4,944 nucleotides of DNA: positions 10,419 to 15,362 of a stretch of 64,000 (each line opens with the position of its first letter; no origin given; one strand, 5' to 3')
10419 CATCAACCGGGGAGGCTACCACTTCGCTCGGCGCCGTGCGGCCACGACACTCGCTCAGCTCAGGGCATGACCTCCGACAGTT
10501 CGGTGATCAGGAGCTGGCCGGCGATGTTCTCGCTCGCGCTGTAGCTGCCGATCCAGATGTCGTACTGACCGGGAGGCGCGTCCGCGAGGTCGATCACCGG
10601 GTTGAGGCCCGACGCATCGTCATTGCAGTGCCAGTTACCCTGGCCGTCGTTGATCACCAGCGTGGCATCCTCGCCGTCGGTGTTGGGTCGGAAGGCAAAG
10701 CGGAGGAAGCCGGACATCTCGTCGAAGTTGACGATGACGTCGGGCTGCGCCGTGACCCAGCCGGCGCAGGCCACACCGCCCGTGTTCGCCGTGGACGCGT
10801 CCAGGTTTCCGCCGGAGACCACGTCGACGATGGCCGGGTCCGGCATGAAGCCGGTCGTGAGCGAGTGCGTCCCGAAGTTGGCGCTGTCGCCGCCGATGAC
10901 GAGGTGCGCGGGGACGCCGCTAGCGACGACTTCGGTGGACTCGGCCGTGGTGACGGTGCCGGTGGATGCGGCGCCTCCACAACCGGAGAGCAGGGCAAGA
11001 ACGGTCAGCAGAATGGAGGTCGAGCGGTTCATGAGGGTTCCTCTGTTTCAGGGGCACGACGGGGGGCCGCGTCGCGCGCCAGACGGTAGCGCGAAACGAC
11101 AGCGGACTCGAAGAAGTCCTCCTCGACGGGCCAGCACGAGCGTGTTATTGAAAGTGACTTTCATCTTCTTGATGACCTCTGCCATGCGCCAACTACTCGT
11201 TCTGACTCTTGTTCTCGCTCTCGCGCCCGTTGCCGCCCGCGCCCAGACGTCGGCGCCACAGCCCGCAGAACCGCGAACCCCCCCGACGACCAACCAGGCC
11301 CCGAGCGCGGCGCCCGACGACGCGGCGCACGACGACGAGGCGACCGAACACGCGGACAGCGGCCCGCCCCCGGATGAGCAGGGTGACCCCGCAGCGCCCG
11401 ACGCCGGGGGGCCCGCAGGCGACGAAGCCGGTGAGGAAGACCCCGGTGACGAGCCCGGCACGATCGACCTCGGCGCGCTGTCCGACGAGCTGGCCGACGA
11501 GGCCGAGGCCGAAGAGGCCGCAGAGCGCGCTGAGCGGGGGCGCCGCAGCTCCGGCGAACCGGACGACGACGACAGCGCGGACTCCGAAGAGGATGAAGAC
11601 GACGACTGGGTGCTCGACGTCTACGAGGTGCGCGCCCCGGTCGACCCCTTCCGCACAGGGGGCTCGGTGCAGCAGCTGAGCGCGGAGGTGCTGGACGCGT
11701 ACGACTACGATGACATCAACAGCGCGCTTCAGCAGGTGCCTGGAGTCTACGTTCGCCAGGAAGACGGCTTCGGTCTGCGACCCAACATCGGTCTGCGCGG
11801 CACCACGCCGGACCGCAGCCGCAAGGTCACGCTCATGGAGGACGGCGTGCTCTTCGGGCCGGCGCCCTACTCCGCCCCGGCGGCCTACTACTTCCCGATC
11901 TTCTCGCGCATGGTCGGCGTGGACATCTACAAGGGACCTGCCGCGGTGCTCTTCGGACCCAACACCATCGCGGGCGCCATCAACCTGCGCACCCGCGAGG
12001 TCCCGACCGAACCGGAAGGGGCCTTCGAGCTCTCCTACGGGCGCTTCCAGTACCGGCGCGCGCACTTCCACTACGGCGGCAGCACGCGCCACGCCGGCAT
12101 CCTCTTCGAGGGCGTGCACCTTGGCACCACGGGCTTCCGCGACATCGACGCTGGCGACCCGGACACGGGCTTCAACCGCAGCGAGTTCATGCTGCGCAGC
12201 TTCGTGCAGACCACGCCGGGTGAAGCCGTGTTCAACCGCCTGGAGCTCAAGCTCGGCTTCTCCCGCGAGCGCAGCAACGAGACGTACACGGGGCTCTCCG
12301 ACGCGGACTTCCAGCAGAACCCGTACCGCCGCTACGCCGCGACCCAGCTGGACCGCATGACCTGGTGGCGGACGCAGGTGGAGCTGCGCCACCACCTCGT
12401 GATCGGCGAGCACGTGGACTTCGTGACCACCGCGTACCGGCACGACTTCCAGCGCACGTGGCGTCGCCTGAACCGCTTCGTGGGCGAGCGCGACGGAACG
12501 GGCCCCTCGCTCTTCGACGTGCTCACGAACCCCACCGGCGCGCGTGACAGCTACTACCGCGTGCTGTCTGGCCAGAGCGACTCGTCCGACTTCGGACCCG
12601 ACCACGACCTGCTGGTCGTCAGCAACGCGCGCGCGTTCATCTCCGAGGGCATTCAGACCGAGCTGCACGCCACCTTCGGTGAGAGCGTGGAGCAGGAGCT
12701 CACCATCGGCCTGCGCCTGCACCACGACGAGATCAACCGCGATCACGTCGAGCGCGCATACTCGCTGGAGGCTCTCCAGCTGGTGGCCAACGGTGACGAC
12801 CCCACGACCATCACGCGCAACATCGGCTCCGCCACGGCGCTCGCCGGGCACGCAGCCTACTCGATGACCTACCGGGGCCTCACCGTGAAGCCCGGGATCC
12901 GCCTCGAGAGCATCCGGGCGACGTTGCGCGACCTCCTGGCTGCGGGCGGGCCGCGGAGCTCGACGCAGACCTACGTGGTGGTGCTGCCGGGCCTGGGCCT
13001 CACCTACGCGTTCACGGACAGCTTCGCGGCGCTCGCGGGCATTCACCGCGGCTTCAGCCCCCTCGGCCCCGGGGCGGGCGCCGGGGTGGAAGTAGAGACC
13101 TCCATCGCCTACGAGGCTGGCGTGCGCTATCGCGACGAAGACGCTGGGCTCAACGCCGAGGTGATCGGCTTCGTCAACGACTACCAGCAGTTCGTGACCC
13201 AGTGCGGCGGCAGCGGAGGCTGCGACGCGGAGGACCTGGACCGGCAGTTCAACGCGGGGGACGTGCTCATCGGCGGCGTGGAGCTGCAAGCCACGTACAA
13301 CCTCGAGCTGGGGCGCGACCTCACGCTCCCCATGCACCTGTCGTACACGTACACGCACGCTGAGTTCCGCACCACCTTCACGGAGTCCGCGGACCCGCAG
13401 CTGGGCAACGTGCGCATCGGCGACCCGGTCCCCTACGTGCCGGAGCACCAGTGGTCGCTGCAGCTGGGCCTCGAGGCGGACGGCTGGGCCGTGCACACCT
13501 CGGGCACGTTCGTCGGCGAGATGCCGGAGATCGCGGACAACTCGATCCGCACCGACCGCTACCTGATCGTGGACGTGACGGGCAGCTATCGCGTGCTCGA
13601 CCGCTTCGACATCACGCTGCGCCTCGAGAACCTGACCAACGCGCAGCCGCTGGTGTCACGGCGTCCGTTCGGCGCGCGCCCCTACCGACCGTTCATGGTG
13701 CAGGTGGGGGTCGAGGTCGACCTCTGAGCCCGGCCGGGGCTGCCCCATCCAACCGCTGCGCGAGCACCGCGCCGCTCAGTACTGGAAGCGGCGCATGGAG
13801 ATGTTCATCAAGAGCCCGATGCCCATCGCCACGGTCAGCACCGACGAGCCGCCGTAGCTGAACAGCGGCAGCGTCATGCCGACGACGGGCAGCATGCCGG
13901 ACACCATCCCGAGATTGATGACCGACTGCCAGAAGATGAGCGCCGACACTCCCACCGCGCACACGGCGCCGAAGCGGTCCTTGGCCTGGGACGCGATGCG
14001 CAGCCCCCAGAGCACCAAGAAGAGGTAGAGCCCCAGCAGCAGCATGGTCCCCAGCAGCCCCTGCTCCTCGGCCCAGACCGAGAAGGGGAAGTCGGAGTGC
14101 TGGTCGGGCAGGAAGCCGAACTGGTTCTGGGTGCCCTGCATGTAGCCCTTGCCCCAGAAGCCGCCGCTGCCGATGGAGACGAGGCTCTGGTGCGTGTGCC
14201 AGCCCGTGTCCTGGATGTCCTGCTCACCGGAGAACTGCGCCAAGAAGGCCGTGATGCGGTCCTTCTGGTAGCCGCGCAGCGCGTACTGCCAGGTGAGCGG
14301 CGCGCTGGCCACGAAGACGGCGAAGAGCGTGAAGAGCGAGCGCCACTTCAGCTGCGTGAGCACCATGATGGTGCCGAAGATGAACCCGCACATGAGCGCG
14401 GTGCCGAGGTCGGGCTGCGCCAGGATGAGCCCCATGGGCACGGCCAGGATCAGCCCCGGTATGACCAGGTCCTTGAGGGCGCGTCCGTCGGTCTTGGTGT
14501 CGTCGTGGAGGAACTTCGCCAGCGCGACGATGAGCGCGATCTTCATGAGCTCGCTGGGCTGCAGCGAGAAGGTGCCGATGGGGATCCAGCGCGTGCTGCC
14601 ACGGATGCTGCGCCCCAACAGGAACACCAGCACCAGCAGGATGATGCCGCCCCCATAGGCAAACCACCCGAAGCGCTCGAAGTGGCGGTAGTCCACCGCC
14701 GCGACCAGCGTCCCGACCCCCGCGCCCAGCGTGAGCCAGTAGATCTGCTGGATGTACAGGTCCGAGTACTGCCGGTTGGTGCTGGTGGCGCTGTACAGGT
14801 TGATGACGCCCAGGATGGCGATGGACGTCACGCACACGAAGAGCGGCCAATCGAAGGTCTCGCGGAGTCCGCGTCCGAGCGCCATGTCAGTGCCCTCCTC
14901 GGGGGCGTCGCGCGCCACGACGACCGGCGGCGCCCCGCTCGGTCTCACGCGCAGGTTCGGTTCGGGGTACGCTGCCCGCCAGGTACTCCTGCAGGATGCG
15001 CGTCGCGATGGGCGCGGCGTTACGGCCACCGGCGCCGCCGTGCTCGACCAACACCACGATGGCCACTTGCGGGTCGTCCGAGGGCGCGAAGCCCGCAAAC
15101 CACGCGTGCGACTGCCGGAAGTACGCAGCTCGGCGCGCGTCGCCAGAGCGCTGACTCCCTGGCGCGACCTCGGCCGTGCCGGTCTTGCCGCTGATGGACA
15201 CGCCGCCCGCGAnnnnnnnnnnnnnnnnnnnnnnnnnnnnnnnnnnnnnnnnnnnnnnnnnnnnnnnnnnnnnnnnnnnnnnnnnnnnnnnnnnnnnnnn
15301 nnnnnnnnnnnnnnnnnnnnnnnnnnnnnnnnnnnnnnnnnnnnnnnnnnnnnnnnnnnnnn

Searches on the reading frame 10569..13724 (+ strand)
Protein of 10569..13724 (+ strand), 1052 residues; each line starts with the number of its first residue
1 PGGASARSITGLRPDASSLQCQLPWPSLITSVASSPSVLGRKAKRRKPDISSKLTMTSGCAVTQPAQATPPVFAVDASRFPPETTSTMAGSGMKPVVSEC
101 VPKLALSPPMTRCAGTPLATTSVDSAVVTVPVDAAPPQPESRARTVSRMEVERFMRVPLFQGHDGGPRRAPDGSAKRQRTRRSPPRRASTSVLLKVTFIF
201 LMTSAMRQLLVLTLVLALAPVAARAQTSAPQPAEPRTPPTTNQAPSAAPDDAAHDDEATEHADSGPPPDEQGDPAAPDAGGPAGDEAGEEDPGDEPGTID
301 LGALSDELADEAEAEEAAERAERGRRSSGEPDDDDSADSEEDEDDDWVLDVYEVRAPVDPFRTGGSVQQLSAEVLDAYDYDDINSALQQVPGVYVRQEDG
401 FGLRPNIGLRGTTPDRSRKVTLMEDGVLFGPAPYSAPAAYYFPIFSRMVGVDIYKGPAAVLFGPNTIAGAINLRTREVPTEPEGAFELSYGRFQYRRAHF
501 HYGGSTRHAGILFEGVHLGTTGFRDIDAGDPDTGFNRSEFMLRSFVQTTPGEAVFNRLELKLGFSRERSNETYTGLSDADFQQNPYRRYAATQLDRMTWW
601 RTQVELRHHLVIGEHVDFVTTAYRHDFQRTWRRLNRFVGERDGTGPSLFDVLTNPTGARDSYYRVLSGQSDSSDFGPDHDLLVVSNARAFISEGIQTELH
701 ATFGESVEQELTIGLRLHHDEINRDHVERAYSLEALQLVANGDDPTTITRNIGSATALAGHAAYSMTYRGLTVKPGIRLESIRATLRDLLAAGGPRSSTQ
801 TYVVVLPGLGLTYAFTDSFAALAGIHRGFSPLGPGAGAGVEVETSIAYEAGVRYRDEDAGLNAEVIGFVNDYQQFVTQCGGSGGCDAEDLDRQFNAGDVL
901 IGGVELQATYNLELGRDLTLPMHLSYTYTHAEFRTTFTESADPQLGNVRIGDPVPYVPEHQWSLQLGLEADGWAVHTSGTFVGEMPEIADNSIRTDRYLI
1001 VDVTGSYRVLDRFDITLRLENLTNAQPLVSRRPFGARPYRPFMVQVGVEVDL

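Call 78: search_protein_families(library=pfam, proteins=[window:10569-13724:+], max_evalue=0.00001)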
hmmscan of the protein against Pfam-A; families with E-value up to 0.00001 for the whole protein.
window:10569-13724:+ (1052 aa): 2 families
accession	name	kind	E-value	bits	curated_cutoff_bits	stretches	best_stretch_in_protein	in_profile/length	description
PF00593.30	TonB_dep_Rec_b-barrel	-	2.8e-34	120.2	27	1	567-1022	24-436/436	TonB dependent receptor-like, beta-barrel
PF07715.20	Plug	-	1e-13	52.1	23.9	1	362-470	4-107/107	TonB-dependent Receptor Plug Domain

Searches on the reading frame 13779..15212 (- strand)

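Call 78: search_protein_families(library=pfam, proteins=[window:13779-15212:-], max_evalue=0.00001)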
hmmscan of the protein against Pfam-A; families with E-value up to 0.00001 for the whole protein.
window:13779-15212:- (478 aa): 1 family
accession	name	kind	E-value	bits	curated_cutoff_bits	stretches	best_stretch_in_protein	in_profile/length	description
PF01098.24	FTSW_RODA_SPOVE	-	1.6e-97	327.1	26.4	1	124-474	4-353/356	Cell cycle protein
